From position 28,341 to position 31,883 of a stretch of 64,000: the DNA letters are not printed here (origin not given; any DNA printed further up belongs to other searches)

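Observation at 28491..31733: In-frame fusion of a PBP4/DacB-type DD-peptidase with a D-aminoacylase-like amidohydrolase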

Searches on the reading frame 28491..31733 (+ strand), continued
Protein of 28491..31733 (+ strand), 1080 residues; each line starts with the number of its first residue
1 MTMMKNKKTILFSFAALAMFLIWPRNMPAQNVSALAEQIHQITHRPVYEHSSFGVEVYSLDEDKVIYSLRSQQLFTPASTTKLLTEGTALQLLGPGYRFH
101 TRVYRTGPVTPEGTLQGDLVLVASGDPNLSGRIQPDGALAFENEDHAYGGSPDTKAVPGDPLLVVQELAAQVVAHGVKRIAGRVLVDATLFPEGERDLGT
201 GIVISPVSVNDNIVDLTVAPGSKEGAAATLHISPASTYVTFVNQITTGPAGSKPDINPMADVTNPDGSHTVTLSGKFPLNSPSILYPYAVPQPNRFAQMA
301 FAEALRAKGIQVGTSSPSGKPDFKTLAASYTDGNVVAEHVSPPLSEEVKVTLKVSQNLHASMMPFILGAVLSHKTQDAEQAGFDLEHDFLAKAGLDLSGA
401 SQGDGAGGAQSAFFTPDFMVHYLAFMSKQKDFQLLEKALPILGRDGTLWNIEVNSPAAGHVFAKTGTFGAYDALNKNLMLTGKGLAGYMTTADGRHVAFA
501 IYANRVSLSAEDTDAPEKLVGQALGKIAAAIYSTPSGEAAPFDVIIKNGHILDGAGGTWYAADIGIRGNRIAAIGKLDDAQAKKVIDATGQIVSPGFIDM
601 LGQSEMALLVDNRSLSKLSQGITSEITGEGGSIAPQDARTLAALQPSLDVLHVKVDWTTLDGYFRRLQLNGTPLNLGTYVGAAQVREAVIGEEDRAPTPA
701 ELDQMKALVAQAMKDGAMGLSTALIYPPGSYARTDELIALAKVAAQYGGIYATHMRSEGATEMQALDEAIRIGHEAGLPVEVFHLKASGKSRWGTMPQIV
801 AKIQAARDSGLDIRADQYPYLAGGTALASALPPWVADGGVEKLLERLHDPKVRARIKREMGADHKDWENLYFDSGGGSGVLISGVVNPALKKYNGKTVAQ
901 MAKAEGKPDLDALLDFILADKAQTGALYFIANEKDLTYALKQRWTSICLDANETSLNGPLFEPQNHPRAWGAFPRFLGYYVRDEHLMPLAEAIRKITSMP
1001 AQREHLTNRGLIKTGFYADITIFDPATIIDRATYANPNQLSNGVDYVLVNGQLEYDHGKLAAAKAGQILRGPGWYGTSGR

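Call 19: find_encoding_contigs(protein=P0107, flank=8000, max_places=3)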
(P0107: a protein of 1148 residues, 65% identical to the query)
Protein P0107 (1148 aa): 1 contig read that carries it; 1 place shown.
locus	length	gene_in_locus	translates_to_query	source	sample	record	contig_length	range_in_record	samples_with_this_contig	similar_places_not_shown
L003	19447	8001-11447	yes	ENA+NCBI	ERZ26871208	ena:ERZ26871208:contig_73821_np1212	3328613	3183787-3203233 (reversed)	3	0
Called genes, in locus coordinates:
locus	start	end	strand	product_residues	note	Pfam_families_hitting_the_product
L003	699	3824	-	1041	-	PF00246:Peptidase_M14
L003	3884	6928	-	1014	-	PF00069:Pkinase, PF01636:APH (faint), PF07714:PK_Tyr_Ser-Thr, PF03109:ABC1 (weak), PF13428:TPR_14 (faint), PF13414:TPR_11 (weak), PF13424:TPR_12, PF14559:TPR_19 (weak), +7 more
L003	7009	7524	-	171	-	PF07719:TPR_2 (faint), PF13176:TPR_7 (faint), PF13424:TPR_12 (faint), PF14559:TPR_19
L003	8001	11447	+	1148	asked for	PF02113:Peptidase_S13, PF07969:Amidohydro_3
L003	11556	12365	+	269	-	PF03976:PPK2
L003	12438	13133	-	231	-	-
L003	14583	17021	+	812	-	PF04945:YHS, PF08282:Hydrolase_3 (faint), PF00122:E1-E2_ATPase, PF00702:Hydrolase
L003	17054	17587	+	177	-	PF08818:DUF1801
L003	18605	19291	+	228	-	-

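Call 30: search_protein_representatives(protein=window:28491-31730:+)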
Query: 1080 residues. Proteins with E-value up to 0.001 (for the whole library): 38972; up to 1e-10: 19085; up to 1e-30: 5025. The best 150 are listed.
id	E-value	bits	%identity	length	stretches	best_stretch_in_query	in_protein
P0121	0.0e+00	1562.9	64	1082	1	12-1075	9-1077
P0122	7.3e-280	947.7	75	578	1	528-1077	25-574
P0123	2.2e-226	770.6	41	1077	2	537-1075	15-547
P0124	3.6e-203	693.8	64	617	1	33-538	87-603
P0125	6.9e-195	666.4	55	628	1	44-645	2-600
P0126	3.8e-168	577.9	41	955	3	534-1052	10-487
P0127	1.9e-164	565.6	53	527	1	16-533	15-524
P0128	6.0e-162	557.4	53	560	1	34-535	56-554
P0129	2.3e-160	552.1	49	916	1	536-1078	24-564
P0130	2.9e-160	551.8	56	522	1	20-533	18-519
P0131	6.2e-156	537.4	53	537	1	37-508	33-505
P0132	8.3e-151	520.5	45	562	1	530-1075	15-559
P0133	1.2e-149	516.7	50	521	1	14-532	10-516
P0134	7.2e-149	514.0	51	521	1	10-534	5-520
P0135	1.6e-144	499.6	51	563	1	32-523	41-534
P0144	1.3e-138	480.1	45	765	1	529-1074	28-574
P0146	2.1e-137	476.1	43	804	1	542-1074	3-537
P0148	3.2e-134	465.5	44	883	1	540-1073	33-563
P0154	2.1e-132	459.5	41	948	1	527-1076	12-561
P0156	8.5e-131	454.2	45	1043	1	523-1073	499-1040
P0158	2.6e-130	452.6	42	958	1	536-1069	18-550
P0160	1.1e-129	450.5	42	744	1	539-1075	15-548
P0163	2.9e-128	445.8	47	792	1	540-1076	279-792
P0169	1.5e-124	433.5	40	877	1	524-1070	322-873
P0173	2.6e-123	429.4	41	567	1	543-1075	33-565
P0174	7.3e-123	427.9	46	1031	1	538-1074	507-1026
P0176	1.5e-122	427.0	43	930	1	536-1070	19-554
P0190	3.8e-117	409.0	45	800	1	539-1075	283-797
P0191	5.2e-117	408.6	46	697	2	29-333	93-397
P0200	2.1e-114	399.9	42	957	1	539-1075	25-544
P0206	3.0e-113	396.1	43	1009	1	535-1071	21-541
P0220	1.3e-111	390.7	58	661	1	13-356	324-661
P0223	2.0e-111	390.1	39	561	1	537-1075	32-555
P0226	5.7e-111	388.6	35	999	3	663-1070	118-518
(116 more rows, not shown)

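Call 32: search_protein_families(library=pfam, proteins=[P0123, P0126, P0129, P0156, P0174, P0163, P0169, P0154, P0206, P0226], max_evalue=0.0001)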
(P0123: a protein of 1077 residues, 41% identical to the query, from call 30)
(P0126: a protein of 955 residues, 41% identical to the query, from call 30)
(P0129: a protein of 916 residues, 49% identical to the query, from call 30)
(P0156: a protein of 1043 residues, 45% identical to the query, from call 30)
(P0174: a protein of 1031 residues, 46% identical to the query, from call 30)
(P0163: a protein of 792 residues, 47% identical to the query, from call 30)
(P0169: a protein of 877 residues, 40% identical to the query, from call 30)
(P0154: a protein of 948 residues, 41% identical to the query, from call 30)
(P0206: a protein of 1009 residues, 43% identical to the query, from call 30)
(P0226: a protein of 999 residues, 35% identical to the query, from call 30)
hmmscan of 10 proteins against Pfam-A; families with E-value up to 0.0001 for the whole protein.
P0123 (1077 aa): 2 families
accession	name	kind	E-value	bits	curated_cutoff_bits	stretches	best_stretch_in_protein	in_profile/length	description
PF07969.17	Amidohydro_3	-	2e-27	97.3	29.7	2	409-525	358-470/472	Amidohydrolase family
PF01979.26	Amidohydro_1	-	1.6e-18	67.5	25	1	443-525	267-344/345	Amidohydrolase family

P0126 (955 aa): 3 families
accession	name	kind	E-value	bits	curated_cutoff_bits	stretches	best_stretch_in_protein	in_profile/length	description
PF07969.17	Amidohydro_3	-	1.7e-46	160.1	29.7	3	60-486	1-468/472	Amidohydrolase family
PF01979.26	Amidohydro_1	-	6.3e-21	75.4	25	1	394-469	247-323/345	Amidohydrolase family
PF00449.26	Urease_alpha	-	2.6e-09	37.9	23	0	499-541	61-101/121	Urease alpha-subunit, N-terminal domain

P0129 (916 aa): 3 families
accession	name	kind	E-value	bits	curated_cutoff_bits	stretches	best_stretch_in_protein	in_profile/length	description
PF07969.17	Amidohydro_3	-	2.3e-27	97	29.7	1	73-540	3-471/472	Amidohydrolase family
PF02585.22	PIG-L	-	1.1e-15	58.7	28.2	1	592-759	2-128/129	GlcNAc-PI de-N-acetylase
PF01979.26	Amidohydro_1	-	1.3e-08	34.9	25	1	432-540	245-345/345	Amidohydrolase family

P0156 (1043 aa): 4 families
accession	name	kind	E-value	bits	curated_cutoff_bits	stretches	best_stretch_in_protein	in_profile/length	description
PF00144.29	Beta-lactamase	-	1.2e-67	228.9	27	1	32-363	2-315/329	Beta-lactamase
PF07969.17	Amidohydro_3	-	7.7e-15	55.8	29.7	1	921-1022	371-472/472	Amidohydrolase family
PF11954.13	DUF3471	-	4.6e-13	49.9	29.3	1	411-503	2-94/103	Domain of unknown function (DUF3471)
PF01979.26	Amidohydro_1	-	3.4e-07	30.3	25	0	947-1019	275-343/345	Amidohydrolase family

P0174 (1031 aa): 3 families
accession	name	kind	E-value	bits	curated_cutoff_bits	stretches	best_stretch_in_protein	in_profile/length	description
PF00144.29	Beta-lactamase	-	1.1e-69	235.6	27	1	31-360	1-327/329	Beta-lactamase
PF07969.17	Amidohydro_3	-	7e-19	69.1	29.7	1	553-1006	1-471/472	Amidohydrolase family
PF01979.26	Amidohydro_1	-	5.9e-06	26.2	25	0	931-1006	265-345/345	Amidohydrolase family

P0163 (792 aa): 3 families
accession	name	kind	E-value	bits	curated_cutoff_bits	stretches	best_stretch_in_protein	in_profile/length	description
PF13354.11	Beta-lactamase2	-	6.1e-63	212.5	22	1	10-223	1-214/214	Beta-lactamase enzyme family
PF07969.17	Amidohydro_3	-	4.2e-22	79.7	29.7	1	324-771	1-472/472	Amidohydrolase family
PF01979.26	Amidohydro_1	-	4.4e-09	36.5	25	1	690-770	264-345/345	Amidohydrolase family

P0169 (877 aa): 3 families
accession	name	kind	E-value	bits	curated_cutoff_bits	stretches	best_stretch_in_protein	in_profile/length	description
PF07969.17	Amidohydro_3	-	9.3e-22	78.6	29.7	2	383-584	1-211/472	Amidohydrolase family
PF01979.26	Amidohydro_1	-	8e-09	35.6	25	1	783-857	275-345/345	Amidohydrolase family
PF13243.12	SQHop_cyclase_C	-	9.7e-08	31.8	26.1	0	230-328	169-259/319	Squalene-hopene cyclase C-terminal domain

P0154 (948 aa): 2 families
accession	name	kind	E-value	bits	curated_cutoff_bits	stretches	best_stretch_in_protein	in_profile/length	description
PF01244.27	Peptidase_M19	-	4.1e-116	388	26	1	578-936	2-318/319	Membrane dipeptidase (Peptidase family M19)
PF07969.17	Amidohydro_3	-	2.8e-13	50.6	29.7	1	450-539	382-471/472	Amidohydrolase family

P0206 (1009 aa): 3 families
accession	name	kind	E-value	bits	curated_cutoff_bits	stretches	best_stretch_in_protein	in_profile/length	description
PF01520.23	Amidase_3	-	1.1e-23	84.7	27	1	832-1001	1-172/174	N-acetylmuramoyl-L-alanine amidase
PF07969.17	Amidohydro_3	-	4.4e-15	56.6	29.7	1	387-525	342-472/472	Amidohydrolase family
PF01979.26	Amidohydro_1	-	1.6e-10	41.2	25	1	79-524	2-345/345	Amidohydrolase family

P0226 (999 aa): 3 families
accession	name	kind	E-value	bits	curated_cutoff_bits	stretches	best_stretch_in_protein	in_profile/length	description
PF02113.21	Peptidase_S13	-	1.2e-86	291.7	22.8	1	531-987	1-439/444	D-Ala-D-Ala carboxypeptidase 3 (S13) family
PF07969.17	Amidohydro_3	-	1.2e-19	71.5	29.7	2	412-502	381-471/472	Amidohydrolase family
PF01979.26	Amidohydro_1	-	7.7e-09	35.7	25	0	398-480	246-327/345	Amidohydrolase family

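Call 40: find_related_loci(query=A2, collection=genome_contigs, flank=8000)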
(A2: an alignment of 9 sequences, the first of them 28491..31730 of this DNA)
Query A2 (1080 aa) in genome_contigs; peptide patterns used: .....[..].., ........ (x = any residue, [..] = any of these).
600 stretches matched a pattern (row limit reached: there are more); 594 encode a relative of the query (tblastn E <= 1e-3); the best 80 are kept; 80 distinct loci.
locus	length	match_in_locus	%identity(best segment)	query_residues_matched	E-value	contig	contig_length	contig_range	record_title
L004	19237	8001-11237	86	1-1078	0e+0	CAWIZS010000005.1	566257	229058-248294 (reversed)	MAG: uncultured Acidobacteriota bacterium isolate MFD06092.bin.1.230 genome assembly, contig: contig_35684, whole genome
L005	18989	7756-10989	76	2-1076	0e+0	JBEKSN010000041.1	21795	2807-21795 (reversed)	MAG: Candidatus Acidiferrales bacterium isolate SPRUCE 535 SPRUCE_535_41, whole genome shotgun sequence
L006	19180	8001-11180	75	21-1080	0e+0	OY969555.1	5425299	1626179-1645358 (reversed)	MAG: uncultured Acidobacteriota bacterium isolate MFD02248.bin.1.120 genome assembly, chromosome: 1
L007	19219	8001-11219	74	3-1072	0e+0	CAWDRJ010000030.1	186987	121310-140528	MAG: uncultured Acidobacteriota bacterium isolate MFD04463.bin.2.22 genome assembly, contig: contig_85006, whole genome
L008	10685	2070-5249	74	19-1078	0e+0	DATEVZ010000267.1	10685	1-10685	MAG TPA_asm: Candidatus Acidiferrales bacterium isolate SMAG_U8380 k141_129451, whole genome shotgun sequence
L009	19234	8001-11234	72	1-1074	0e+0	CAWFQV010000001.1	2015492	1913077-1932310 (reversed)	MAG: uncultured Acidobacteriota bacterium isolate MFD00964.bin.2.152 genome assembly, contig: contig_16946, whole genome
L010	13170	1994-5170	71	17-1075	0e+0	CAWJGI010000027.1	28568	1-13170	MAG: uncultured Acidobacteriota bacterium isolate MFD09222.bin.2.11 genome assembly, contig: contig_201289, whole genome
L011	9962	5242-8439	79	11-1076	0e+0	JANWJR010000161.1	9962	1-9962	MAG: Candidatus Acidiferrales bacterium isolate CRAIB_MAG72 c_000000111661, whole genome shotgun sequence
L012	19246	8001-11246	65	2-1074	0e+0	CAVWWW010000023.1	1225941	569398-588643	MAG: uncultured Acidobacteriaceae bacterium isolate MFD03399.bin.1.134 genome assembly, contig: contig_5129, whole genom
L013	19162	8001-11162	66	30-1074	0e+0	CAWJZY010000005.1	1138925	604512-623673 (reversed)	MAG: uncultured Acidobacteriota bacterium isolate MFD03399.bin.1.33 genome assembly, contig: contig_4345, whole genome s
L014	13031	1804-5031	64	1-1074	0e+0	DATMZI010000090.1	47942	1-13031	MAG TPA_asm: Candidatus Eisenbacteria bacterium isolate SMAG_U13170 k141_253032, whole genome shotgun sequence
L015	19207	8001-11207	65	12-1080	0e+0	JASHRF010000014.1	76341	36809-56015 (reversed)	MAG: Acidobacteriaceae bacterium isolate JOPF094 JOPF_N141_contig_15853, whole genome shotgun sequence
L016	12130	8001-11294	62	1-1075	0e+0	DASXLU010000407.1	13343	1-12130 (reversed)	MAG TPA_asm: Candidatus Acidoferrum sp. isolate SMAG_U5310 k141_6231138, whole genome shotgun sequence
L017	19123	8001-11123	65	34-1074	0e+0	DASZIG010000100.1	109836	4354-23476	MAG TPA_asm: Terriglobia bacterium isolate SMAG_U6596 k141_4986467, whole genome shotgun sequence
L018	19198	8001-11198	64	11-1074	0e+0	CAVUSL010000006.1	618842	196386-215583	MAG: uncultured Acidobacteriota bacterium isolate MFD06085.bin.1.176 genome assembly, contig: contig_36130, whole genome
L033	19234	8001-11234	61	3-1075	0e+0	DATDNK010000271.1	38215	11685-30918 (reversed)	MAG TPA_asm: Candidatus Acidoferrum sp. isolate SMAG_U435 k141_606072, whole genome shotgun sequence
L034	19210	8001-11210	60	7-1075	0e+0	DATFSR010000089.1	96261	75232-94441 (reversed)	MAG TPA_asm: Candidatus Acidoferrum sp. isolate SMAG_U9389 k141_3854373, whole genome shotgun sequence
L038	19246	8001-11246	62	1-1075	0e+0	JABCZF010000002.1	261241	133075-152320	MAG: Acidobacteria bacterium isolate Inc-BW-C-12-M_MAG15 Ga0210394_10000061, whole genome shotgun sequence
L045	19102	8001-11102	57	35-1075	0e+0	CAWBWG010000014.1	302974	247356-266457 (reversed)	MAG: uncultured Acidobacteriota bacterium isolate MFD04570.bin.2.106 genome assembly, contig: contig_187361, whole genom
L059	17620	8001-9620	75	536-1075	0e+0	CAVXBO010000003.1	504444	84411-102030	MAG: uncultured Acidobacteriota bacterium isolate MFD03399.bin.2.120 genome assembly, contig: contig_141, whole genome s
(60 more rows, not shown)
